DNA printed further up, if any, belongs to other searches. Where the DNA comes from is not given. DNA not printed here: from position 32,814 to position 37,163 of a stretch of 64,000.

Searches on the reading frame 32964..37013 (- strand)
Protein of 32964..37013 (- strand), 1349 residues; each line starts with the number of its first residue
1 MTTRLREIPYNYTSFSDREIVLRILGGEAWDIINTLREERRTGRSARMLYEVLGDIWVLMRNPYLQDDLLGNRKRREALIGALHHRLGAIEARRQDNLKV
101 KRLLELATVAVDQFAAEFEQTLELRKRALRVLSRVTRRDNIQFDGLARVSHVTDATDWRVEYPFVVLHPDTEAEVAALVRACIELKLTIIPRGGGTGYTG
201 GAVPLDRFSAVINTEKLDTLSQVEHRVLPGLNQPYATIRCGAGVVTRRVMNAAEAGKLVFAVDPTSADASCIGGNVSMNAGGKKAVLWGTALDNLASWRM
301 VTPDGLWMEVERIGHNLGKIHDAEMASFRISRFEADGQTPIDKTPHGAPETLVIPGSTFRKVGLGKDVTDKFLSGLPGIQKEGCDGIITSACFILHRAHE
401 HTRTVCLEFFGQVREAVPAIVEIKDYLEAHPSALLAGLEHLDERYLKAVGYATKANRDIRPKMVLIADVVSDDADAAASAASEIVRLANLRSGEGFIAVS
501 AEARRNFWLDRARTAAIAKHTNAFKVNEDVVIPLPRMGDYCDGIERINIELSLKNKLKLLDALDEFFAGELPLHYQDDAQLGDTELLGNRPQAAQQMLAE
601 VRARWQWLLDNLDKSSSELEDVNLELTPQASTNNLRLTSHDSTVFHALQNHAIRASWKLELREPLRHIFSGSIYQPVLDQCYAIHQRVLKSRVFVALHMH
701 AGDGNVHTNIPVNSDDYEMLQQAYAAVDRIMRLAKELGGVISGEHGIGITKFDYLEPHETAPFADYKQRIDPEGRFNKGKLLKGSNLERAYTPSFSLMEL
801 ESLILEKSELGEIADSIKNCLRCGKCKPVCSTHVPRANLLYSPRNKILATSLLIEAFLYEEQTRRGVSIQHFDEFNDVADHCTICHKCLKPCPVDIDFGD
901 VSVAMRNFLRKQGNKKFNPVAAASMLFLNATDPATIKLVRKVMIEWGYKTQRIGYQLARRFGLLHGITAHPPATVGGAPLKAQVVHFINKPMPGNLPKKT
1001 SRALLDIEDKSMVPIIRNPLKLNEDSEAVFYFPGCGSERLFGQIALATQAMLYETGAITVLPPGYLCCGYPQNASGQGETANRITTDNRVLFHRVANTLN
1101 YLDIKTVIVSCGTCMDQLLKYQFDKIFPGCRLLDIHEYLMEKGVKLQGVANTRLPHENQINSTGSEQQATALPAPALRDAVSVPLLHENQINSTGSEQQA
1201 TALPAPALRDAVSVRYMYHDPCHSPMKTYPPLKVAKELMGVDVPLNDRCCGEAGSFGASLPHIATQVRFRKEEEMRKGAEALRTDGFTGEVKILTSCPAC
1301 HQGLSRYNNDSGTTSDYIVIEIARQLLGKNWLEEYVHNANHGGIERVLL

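Call 4: search_protein_families(library=pfam, proteins=[window:32964-37013:-], max_evalue=0.01)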
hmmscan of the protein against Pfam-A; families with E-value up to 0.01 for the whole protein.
window:32964-37013:- (1349 aa): 10 families
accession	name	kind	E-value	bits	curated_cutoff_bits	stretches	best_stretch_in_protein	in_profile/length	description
PF12447.13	DUF3683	-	1.2e-49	167.6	27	1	4-115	2-113/114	Protein of unknown function (DUF3683)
PF01565.28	FAD_binding_4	-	1.7e-26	93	26.4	1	165-309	3-137/139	FAD binding domain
PF02913.24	FAD-oxidase_C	-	1.4e-25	90.9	21.2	2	678-781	141-248/248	FAD linked oxidases, C-terminal domain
PF11880.13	DUF3400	-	2.4e-21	75.5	25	1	1305-1349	1-45/45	Domain of unknown function (DUF3400)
PF02754.22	CCG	-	2e-11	44.3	20.6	2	1217-1302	2-82/85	Cysteine-rich domain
PF13183.11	Fer4_8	-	3.4e-07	31.1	27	1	817-896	2-68/68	4Fe-4S dicluster domain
PF13534.11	Fer4_17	-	0.00031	21.7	22.2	0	813-834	39-60/61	4Fe-4S dicluster domain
PF14697.11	Fer4_21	-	0.00038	21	35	0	876-895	35-55/59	4Fe-4S dicluster domain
PF12838.12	Fer4_7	-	0.00062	20.6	27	1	819-896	1-52/52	4Fe-4S dicluster domain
PF25721.1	T4_Y03C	-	0.0096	16.6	27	0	148-184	42-78/85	Phage T4 Y03C protein family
